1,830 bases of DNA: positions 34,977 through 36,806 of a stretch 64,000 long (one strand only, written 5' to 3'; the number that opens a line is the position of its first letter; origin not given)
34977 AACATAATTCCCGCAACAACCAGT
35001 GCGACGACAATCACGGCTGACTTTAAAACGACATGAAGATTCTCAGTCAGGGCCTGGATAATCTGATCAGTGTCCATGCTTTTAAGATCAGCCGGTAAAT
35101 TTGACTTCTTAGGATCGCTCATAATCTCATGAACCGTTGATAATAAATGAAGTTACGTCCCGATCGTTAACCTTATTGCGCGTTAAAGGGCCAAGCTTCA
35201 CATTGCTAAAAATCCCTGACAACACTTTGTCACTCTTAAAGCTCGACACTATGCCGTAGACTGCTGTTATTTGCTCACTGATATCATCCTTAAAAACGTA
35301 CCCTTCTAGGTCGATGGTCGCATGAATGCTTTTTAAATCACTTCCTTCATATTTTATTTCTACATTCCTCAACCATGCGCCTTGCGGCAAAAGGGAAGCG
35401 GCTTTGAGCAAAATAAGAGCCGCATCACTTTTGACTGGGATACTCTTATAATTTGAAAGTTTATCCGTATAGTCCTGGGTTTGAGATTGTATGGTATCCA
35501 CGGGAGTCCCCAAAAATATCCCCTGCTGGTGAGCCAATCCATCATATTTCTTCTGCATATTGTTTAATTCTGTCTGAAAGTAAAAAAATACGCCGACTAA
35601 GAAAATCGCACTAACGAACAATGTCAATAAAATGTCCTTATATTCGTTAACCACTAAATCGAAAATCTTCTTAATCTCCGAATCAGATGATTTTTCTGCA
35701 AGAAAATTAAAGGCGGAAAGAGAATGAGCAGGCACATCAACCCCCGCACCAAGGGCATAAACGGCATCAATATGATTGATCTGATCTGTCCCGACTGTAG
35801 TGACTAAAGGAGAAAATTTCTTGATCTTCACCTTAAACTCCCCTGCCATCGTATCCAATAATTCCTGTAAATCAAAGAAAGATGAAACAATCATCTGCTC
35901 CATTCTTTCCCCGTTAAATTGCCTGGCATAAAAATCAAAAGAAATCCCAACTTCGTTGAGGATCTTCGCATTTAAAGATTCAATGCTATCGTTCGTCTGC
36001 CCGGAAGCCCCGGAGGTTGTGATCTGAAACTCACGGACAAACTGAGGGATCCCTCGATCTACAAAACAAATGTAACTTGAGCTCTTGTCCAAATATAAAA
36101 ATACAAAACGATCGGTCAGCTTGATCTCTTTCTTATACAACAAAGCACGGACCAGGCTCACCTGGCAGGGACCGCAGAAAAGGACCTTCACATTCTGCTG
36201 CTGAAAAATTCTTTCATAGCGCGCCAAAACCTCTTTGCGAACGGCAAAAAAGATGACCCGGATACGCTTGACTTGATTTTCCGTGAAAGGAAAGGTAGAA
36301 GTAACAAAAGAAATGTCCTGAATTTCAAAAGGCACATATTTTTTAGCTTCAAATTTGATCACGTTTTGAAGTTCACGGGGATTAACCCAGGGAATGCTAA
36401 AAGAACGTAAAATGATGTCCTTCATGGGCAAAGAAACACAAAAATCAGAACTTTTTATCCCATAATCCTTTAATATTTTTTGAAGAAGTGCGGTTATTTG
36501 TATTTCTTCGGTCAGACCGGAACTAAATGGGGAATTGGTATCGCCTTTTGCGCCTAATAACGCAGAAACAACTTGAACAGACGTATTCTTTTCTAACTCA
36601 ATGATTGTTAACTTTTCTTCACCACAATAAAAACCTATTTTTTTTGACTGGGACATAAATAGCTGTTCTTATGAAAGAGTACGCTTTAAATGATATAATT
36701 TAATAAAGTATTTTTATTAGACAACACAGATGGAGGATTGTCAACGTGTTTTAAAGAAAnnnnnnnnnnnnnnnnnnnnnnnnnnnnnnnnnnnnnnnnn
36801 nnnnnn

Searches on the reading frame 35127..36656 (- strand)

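Call 19: search_protein_families(library=ncbifam, proteins=[window:35127-36656:-], max_evalue=0.00001)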
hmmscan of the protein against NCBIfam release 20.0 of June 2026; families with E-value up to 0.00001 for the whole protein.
window:35127-36656:- (509 aa): 1 family
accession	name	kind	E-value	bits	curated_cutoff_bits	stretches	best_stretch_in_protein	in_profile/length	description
TIGR01175.1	pilM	subfamily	1.5e-13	50.5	133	1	3-215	2-221/348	type IV pilus assembly protein PilM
